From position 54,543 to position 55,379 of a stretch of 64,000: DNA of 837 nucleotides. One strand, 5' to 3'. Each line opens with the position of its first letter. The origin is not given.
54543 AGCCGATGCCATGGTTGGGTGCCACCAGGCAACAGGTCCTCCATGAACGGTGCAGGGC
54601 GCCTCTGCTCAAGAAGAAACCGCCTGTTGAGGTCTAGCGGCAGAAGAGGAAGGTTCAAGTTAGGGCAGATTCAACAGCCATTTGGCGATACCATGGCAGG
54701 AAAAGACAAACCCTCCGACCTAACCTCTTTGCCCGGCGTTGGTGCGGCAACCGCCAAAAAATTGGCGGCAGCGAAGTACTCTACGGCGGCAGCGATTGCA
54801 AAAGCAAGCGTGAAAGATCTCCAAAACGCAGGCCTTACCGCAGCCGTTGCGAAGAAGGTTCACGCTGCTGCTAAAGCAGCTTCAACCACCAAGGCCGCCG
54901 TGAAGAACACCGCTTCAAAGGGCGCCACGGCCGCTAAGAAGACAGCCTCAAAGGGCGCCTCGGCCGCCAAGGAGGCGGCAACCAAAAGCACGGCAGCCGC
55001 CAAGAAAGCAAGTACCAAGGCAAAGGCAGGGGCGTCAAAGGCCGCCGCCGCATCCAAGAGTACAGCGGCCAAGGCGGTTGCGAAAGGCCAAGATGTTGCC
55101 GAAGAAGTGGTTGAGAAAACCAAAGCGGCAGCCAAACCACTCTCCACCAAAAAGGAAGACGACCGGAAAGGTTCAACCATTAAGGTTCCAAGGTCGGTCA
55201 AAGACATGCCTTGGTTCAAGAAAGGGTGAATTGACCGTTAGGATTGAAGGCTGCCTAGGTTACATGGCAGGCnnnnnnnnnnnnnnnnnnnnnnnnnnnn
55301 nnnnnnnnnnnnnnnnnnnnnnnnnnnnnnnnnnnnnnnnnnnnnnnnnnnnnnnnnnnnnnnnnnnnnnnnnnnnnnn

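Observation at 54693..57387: Chromatin/recombination island: Ala/Lys-rich HhH 'H1-like' protein, XerA recombinase, MC1 and a stand-alone RAM domain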

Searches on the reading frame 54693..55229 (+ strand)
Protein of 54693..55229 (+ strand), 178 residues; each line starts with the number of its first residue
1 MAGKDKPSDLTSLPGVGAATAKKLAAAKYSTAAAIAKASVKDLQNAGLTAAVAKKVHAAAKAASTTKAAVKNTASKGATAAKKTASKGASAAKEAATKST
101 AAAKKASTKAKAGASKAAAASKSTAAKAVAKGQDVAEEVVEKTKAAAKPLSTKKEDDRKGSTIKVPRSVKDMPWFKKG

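Call 3: search_protein_families(library=pfam, proteins=[window:54693-55229:+], max_evalue=0.01)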
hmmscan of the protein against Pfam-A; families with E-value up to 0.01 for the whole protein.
window:54693-55229:+ (178 aa): 5 families
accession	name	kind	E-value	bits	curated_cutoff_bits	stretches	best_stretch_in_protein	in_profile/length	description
PF14520.12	HHH_5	-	8e-10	39.5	27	1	9-61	3-56/57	Helix-hairpin-helix domain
PF00633.29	HHH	-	0.0002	21.5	24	1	6-25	9-28/30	Helix-hairpin-helix motif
PF21999.2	IMS_HHH_1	-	0.0005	20.9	27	1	12-45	2-35/53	DNA polymerase-iota, thumb domain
PF12826.13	HHH_2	-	0.0069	17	27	1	12-54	7-49/64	Helix-hairpin-helix motif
PF12836.13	HHH_3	-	0.0082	16.7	27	0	7-28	13-34/65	Helix-hairpin-helix motif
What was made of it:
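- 54693..55229 (+): AK-rich HhH protein, 178 aa, pI 10.3, 29% Ala and 20% Lys. It has three parts: an N-terminal (HhH)2 domain (residues ~7-61), 11-residue basic repeats (~62-140), and an invariant C-terminal peptide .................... (156-178). Pfam HHH_5 (call 3).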

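Call 8: find_homologous_proteins(query=window:54693-55229:+)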
Query window:54693-55229:+ (178 aa): 70 proteins with E <= 0.001 among 8000 candidates.
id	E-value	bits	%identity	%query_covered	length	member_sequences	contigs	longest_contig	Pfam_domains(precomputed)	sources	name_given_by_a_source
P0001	1.1e-54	203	70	100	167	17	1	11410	PF14520.13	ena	-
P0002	2.3e-48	182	68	96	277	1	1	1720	PF14520.13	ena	-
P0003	2.5e-46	176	69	99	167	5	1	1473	PF14520.13,PF21999.3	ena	-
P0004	1.5e-44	170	67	99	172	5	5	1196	PF14520.13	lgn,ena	-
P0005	2.8e-39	153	62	99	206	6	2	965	PF14520.13,PF21999.3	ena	-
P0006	4.5e-39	152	60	100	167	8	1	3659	PF14520.13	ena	-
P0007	5.3e-39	152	62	99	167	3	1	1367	PF14520.13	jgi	jgi:DNA-binding protein HU-beta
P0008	8.9e-39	151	62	100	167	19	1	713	PF14520.13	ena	-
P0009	1.6e-38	150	60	99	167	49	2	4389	PF14520.13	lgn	-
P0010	2.4e-38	150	63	99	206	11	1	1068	PF14520.13,PF21999.3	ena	-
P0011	3.7e-38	149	61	99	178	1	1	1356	PF14520.13,PF21999.3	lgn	-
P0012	1.7e-37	147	60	99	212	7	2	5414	PF14520.13,PF21999.3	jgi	jgi:hypothetical protein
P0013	2.1e-37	147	59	99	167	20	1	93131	PF14520.13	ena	-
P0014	1.8e-36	144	59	99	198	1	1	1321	PF14520.13,PF21999.3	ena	-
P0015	3.2e-36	143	61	99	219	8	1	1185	PF14520.13,PF21999.3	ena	-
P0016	3.5e-36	143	58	99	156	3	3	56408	PF14520.13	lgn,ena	-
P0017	2.5e-35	140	58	99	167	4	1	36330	PF14520.13,PF21999.3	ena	-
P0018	1.6e-34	137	55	99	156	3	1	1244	PF14520.13,PF21999.3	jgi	jgi:DNA-binding protein HU-beta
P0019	2.9e-34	137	55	99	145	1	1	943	PF14520.13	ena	-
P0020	3.3e-34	136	57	100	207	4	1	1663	PF14520.13,PF21999.3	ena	-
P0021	3.6e-34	136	54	99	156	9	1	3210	PF14520.13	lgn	-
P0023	2.4e-33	134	57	100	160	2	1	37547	PF14520.13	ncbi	-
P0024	2.0e-32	131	69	29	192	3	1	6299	PF14520.13,PF21999.3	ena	-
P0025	2.2e-32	131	54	99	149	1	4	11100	PF14520.13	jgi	jgi:nucleotidyltransferase/DNA polymerase involved in DNA repair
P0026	2.2e-31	127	55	98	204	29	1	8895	PF14520.13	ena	-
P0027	3.7e-31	127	54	98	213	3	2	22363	PF14520.13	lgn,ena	-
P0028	5.0e-31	126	55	98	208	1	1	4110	PF14520.13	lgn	-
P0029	4.3e-30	123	54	98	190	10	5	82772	PF14520.13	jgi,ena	jgi:hypothetical protein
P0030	1.7e-28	118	55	95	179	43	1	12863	PF14520.13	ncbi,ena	-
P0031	1.6e-27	115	52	100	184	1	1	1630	PF14520.13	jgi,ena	jgi:nucleotidyltransferase/DNA polymerase involved in DNA repair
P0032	2.3e-27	114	65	28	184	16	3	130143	PF14520.13,PF21999.3,PF00633.30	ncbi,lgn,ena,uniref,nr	ncbi:MAG: helix-hairpin-helix domain-containing protein [Candidatus Poseidonia sp.]|uniref:helix-hai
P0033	2.6e-27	114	53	97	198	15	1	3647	PF14520.13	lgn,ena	-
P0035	4.8e-27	113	49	96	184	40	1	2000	PF14520.13,PF21999.3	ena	-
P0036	3.1e-26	111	53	26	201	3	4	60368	PF14520.13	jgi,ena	jgi:hypothetical protein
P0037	3.9e-26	110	49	98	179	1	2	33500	PF14520.13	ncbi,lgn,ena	-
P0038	1.3e-25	109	53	26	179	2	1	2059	PF14520.13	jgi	jgi:hypothetical protein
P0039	1.4e-25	108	77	29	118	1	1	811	PF14520.13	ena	-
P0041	2.7e-25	108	53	26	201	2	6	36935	PF14520.13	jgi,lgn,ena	-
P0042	4.2e-25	107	50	98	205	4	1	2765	PF14520.13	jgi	jgi:hypothetical protein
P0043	8.9e-25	106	49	98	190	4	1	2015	PF14520.13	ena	-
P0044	2.8e-24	104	49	98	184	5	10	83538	PF14520.13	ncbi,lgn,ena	-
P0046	5.6e-23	100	59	22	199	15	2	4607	PF14520.13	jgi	jgi:hypothetical protein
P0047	1.9e-22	98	48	97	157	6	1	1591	PF14520.13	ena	-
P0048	2.4e-22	98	77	29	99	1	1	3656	PF14520.13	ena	-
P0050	6.1e-22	97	62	34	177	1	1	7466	PF14520.13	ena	-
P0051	6.2e-22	97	55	26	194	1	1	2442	PF14520.13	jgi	jgi:hypothetical protein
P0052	6.4e-22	97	55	26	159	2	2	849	PF14520.13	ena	-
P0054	2.4e-21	95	49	98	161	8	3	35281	PF14520.13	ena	-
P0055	3.8e-21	94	40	98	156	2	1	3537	PF14520.13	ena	-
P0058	3.9e-20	91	57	26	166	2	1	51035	PF14520.13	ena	-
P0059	7.1e-20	90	49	98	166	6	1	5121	PF14520.13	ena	-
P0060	1.1e-19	89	51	98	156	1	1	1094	PF14520.13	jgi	jgi:DNA-binding protein HU-beta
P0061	2.5e-19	88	51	98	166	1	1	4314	PF14520.13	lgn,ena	-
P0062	4.4e-16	78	61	26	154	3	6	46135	-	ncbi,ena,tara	tara:strand:+ start:687 stop:1151 length:465 start_codon:yes stop_codon:yes gene_type:complete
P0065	4.3e-12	65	60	26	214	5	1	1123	PF14520.13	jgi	jgi:hypothetical protein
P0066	6.8e-12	64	53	58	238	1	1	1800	PF14520.13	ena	-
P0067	4.5e-8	52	57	29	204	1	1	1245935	PF14520.13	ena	-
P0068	2.2e-7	50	60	26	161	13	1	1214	PF14520.13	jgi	jgi:hypothetical protein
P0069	6.7e-7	48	59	30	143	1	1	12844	PF14520.13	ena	-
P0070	3.6e-6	46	60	26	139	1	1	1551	PF14520.13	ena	-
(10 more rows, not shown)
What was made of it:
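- Closest known: Bacterial histone-H1-like or lysine-rich tail proteins. Same: Some public annotations call family members 'HU-beta' (call 8).
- Copy number varies in 11-residue steps (call 8).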

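Call 10: find_related_loci(query=A1, collection=genome_contigs, flank=8000)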
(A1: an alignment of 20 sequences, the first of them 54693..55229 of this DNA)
Query A1 (178 aa) in genome_contigs; peptide patterns used: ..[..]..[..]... (x = any residue, [..] = any of these).
443 stretches matched a pattern; 213 encode a relative of the query (tblastn E <= 1e-3); the best 80 are kept; 80 distinct loci.
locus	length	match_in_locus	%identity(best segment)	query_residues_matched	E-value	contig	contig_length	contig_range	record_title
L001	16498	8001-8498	60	1-177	5e-51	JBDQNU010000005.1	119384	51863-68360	MAG: Poseidonia sp. isolate SFB_27S_18Nov15_50_19 NODE_5_length_119384_cov_13.486426, whole genome shotgun sequence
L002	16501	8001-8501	71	1-178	1e-45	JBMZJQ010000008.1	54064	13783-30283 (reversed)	MAG: Poseidonia sp. isolate ME_XS_2301_3_bin18 ME_XS_2301_3_bin18_7, whole genome shotgun sequence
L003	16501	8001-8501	70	1-178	2e-44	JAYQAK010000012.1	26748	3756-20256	MAG: Poseidonia sp. isolate 139585_S186_metabat_bins_sspec.tsv.121_sub NODE_1554_length_26748_cov_7.300191, whole genome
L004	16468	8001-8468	56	1-178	2e-42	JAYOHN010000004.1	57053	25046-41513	MAG: Poseidonia sp. isolate 139549_S151_rosella_bins.tsv.060 NODE_393_length_57053_cov_9.391663, whole genome shotgun se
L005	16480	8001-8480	57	1-178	5e-42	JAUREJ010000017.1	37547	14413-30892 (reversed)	MAG: Poseidonia sp. isolate SFB_3D_100_22 NODE_17_length_37547_cov_5.760075, whole genome shotgun sequence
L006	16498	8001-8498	58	1-177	5e-38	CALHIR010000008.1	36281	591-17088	MAG: Candidatus Poseidoniaceae archaeon isolate S1_Bin_MAXBIN__140_1 genome assembly, contig: c_000003350783, whole geno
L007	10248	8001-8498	59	1-177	1e-36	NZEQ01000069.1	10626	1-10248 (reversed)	MAG: Verrucomicrobiales bacterium isolate ARS100 17801, whole genome shotgun sequence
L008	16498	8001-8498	67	1-177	4e-35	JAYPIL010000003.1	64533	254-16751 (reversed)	MAG: Poseidonia sp. isolate 139577_S178_maxbin_bins.tsv.038 NODE_316_length_64533_cov_9.728093, whole genome shotgun seq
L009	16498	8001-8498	62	1-177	6e-32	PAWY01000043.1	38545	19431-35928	MAG: Methanobacteriota archaeon isolate SAT1329 296007, whole genome shotgun sequence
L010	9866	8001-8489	55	3-177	4e-31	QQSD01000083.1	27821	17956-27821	MAG: Candidatus Poseidoniales archaeon isolate bin_245 U_43203-83, whole genome shotgun sequence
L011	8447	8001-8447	53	1-171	2e-30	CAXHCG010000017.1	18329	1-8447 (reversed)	MAG TPA_asm: uncultured Candidatus Poseidoniales archaeon isolate SRR12479975_maxbin2_4 genome assembly, contig: ERZ4874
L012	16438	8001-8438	54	9-177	2e-30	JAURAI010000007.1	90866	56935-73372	MAG: Poseidonia sp. isolate SFB_13D_100_41 k141_1475266_length_90866_cov_27.7351, whole genome shotgun sequence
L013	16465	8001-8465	55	1-177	2e-29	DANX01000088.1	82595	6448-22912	MAG TPA_asm: Euryarchaeota archaeon UBA561 UBA561_contig_6233, whole genome shotgun sequence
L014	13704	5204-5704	58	1-178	1e-26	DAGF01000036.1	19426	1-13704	MAG TPA_asm: Euryarchaeota archaeon UBA549 UBA549_contig_31297, whole genome shotgun sequence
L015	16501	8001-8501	57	1-178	2e-26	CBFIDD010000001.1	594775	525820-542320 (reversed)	MAG: Poseidonia sp. isolate Co_bin_387_strict genome assembly, contig: Co_bin_387_strict_c1, whole genome shotgun sequen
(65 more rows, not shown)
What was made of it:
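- Organism: record titles of 80 loci (call 10).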

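Call 17: search_protein_families(library=ncbifam, proteins=[window:54693-55229:+], max_evalue=0.1)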
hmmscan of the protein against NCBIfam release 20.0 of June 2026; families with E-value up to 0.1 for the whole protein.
window:54693-55229:+ (178 aa): 5 families
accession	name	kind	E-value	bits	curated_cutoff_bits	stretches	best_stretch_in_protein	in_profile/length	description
NF003301.0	PRK04301.1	equivalog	3.5e-07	29.7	259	1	7-66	4-64/316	DNA repair and recombination protein RadA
TIGR02236.1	recomb_radA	equivalog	7.9e-07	28.7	361.15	1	9-65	1-58/311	DNA repair and recombination protein RadA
TIGR03491.1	TIGR03491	subfamily_domain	0.00054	19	97.45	1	7-79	211-284/462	TM0106 family RecB-like putative nuclease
NF011263.0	PRK14669.1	equivalog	0.044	12.3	1108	1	4-75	548-617/624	excinuclease ABC subunit C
NF038053.1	hist_H1_lk_Burk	equivalog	0.072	13.3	80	1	19-157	2-136/195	histone H1-like DNA-binding protein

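Call 36: search_solved_structures(query=window:54693-55229:+, show_alignments=2, max_evalue=1)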
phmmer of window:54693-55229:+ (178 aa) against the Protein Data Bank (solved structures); distinct sequences matched with E-value up to 1: 11.
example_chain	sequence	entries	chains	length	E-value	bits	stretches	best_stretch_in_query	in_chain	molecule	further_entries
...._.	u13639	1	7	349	2.6e-05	28.2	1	10-65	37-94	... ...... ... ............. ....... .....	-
1t4g_A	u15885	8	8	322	0.022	18.7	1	9-57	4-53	DNA repair and recombination protein radA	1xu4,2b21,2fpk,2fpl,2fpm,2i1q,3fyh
2f1h_A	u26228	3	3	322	0.022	18.7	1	9-57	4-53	DNA repair and recombination protein radA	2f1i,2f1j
3ntu_A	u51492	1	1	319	0.056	17.4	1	10-57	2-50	DNA repair and recombination protein radA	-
3etl_A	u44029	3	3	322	0.21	15.5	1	10-61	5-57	DNA repair and recombination protein radA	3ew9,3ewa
2bke_A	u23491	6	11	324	0.22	15.4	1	9-68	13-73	DNA REPAIR AND RECOMBINATION PROTEIN RADA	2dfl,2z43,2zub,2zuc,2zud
1i94_C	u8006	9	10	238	0.7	13.8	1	38-157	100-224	30S RIBOSOMAL PROTEIN S3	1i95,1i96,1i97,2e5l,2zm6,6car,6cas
10px_1c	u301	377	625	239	0.71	13.8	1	38-157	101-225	30S ribosomal protein S3 | Ribosomal protein S3 | 16S Ribosomal protein S3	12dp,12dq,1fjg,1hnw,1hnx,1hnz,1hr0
4wt8_AC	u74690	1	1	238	0.74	13.7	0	38-157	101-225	30S ribosomal protein S3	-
5hm5_A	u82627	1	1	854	0.78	13.6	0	9-56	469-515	Topoisomerase V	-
3c65_A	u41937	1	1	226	1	13.3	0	10-57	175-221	UvrABC system protein C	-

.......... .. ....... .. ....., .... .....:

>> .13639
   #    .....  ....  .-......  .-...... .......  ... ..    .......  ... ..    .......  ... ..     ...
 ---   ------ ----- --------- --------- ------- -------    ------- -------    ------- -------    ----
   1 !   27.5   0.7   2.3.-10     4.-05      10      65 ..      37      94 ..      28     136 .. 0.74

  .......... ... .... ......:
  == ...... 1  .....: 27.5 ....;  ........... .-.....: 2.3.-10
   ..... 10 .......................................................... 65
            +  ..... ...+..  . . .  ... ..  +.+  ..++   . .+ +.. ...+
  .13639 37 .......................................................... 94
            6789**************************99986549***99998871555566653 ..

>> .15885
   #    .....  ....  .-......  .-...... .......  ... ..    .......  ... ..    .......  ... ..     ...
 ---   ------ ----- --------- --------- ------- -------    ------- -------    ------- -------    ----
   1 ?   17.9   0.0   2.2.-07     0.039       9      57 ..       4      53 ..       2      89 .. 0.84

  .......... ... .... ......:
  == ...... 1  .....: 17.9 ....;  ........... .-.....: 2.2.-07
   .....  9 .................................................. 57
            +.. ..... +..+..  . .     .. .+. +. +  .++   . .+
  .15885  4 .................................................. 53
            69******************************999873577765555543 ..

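Call 45: predict_structure(alignment_id=A1)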
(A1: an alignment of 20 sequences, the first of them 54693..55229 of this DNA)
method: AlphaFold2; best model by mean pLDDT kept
length: 178 residues; sequences in the alignment: 20
mean_pLDDT: 59.5   pTM: 0.36
mean pLDDT of the five models: 59.5, 58.9, 56.1, 56.0, 53.7
residues with pLDDT >= 90: 6; 70-90: 63; 50-70: 20; < 50: 89
segments of 3 or more residues with pLDDT < 50: 1-3, 71-155
pLDDT, mean of each block of 10 residues (from residue 1): 54 82 87 87 90 89 68 42 34 35 41 40 40 43 44 49 72 78
secondary structure, 60 per line:
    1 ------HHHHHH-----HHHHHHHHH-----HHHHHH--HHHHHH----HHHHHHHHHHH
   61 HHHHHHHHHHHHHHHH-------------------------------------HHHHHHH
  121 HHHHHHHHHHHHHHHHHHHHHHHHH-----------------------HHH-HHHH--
elements in order: H7-12 H18-26 H32-37 H40-45 H50-76 H114-145 H173-176
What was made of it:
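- On (HhH)2 domain proteins (PF14520): Five helices at pLDDT 82-90 (call 45).
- The middle of the AlphaFold model has low confidence, pLDDT below 50 (call 45).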

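Call 48: fold_search(model_id=the predicted structure, library=pdb)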
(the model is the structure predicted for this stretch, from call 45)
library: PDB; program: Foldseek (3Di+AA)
matches with E <= 10: 219; with E <= 0.001: 0
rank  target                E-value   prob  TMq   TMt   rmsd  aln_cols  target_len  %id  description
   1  1xu4                  5.1e-02  1.00  0.28  0.16   1.3        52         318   40  ATPASE IN COMPLEX WITH AMP-PNP, MAGNESIUM AND POTASSIUM CO-F (released 2004-11-16)
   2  2zuc_A                5.7e-02  1.00  0.29  0.18   1.0        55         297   34  Crystal structure of left-handed RadA filament (released 2009-04-07)
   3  2bke                  6.4e-02  1.00  0.30  0.18   1.1        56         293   34  Conformational Flexibility Revealed by the Crystal Structure of a Crenarchaeal RadA (released 2005-03-16)
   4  2zud_A                6.4e-02  1.00  0.28  0.17   1.0        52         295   36  Crystal Structure of Left-handed RadA Filament (released 2009-04-07)
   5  1t4g                  6.8e-02  1.00  0.28  0.17   1.0        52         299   40  ATPase in complex with AMP-PNP (released 2004-08-17)
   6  3ntu                  7.6e-02  1.00  0.28  0.16   1.0        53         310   42  RADA RECOMBINASE D302K MUTANT IN COMPLEX with AMP-PNP (released 2011-07-27)
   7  3fyh                  7.6e-02  1.00  0.28  0.17   1.0        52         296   40  Recombinase in complex with ADP and metatungstate (released 2009-09-01)
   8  2zud_B                8.5e-02  1.00  0.28  0.17   1.0        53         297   34  Crystal Structure of Left-handed RadA Filament (released 2009-04-07)
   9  9q28_I                1.2e-01  1.00  0.28  0.18   1.5        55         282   36  DX2-CX3-RAD51 in the active state (released 2026-03-04)
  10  9q2a_G                1.2e-01  1.00  0.29  0.17   1.6        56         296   36  BCDX2-CX3-RAD51-RAD51-ssDNA supercomplex (released 2026-03-04)
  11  2f1i                  1.3e-01  1.00  0.28  0.17   1.0        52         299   40  Recombinase in Complex with AMP-PNP (released 2006-05-30)
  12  2zuc_B                1.3e-01  1.00  0.29  0.18   1.0        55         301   34  Crystal structure of left-handed RadA filament (released 2009-04-07)
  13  1wcn_MODEL_1_A        1.6e-01  1.00  0.29  0.68   2.7        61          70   38  NMR structure of the carboxyterminal domains of Escherichia coli NusA (released 2005-08-31)
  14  2f1h                  1.7e-01  1.00  0.28  0.16   1.3        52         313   40  RECOMBINASE IN COMPLEX WITH AMP-PNP and Potassium (released 2006-05-30)
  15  8y5l_NA               2.1e-01  1.00  0.30  0.11   2.7        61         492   38  E.coli transcription translation coupling complex in TTC-B state 1 (subclass1) containing mRNA with 30-mer spacer, Nu (released 2025-08-13)
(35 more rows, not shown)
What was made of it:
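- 54693..55229 (+): The fold matches the RadA/Rad51 N-terminal domain at about 1 A rmsd over 52-56 residues (calls 36, 45, 48).
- On HU (name given to some family members by one source): The model's ordered part is (HhH)2 (calls 45, 48).
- On (HhH)2 domain proteins (PF14520): RadA-NTD superposition at about 1 A (call 48).
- Closest known: N-terminal. Same: It is the best sequence and fold match for the AK-rich protein's N-terminus (calls 17, 36, 48).
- (HhH)2 domains can also mediate protein contacts; the NusA AR domains were among the fold matches (call 48). The N-terminal domain is closest to the RadA/Rad51 N-terminal domain (calls 17, 36, 48). An intact DNA-binding-type (HhH)2 domain is conserved (calls 3, 48).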

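Call 81: find_encoding_contigs(protein=P0062, flank=4000, max_places=2)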
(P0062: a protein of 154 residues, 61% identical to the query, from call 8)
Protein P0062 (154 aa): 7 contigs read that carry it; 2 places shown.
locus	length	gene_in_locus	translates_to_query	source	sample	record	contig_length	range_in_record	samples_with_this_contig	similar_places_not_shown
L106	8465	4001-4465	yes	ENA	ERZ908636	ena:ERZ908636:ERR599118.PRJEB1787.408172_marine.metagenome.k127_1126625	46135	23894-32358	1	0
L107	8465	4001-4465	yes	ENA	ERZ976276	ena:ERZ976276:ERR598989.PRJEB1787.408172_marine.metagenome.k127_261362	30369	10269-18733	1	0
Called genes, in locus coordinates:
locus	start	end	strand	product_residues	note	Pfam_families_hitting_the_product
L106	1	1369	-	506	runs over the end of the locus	PF01189:Methyltr_RsmB-F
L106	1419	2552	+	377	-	-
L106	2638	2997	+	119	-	-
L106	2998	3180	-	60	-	PF03911:Sec61_beta (weak)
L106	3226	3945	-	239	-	-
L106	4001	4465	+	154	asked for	-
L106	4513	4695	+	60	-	-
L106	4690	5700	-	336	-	PF00589:Phage_integrase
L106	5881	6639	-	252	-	-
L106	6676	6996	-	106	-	-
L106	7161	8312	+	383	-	PF02771:Acyl-CoA_dh_N, PF02770:Acyl-CoA_dh_M, PF00441:Acyl-CoA_dh_1, PF08028:Acyl-CoA_dh_2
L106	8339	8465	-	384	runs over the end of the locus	PF05593:RHS_repeat (faint)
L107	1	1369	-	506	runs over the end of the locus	PF01189:Methyltr_RsmB-F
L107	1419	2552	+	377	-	-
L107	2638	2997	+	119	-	-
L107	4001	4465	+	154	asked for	-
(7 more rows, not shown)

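Call 82: find_encoding_contigs(protein=P0067, flank=4000, max_places=2)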
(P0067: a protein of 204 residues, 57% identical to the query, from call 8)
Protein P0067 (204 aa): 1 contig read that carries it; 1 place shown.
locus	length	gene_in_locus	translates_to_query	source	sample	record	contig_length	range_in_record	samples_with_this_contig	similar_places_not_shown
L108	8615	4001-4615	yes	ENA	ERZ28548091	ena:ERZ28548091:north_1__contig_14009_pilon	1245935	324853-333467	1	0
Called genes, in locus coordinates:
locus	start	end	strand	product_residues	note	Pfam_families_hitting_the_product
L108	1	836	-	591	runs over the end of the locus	PF01189:Methyltr_RsmB-F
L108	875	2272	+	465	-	-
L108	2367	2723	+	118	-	-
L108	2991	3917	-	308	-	-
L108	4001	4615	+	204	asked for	PF14520:HHH_5 (weak)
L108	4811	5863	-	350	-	PF00589:Phage_integrase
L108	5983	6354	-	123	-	-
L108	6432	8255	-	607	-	-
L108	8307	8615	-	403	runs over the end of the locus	PF18030:Rimk_N, PF14397:ATPgrasp_ST (faint), PF02655:ATP-grasp_3, PF02955:GSH-S_ATP, PF08443:RimK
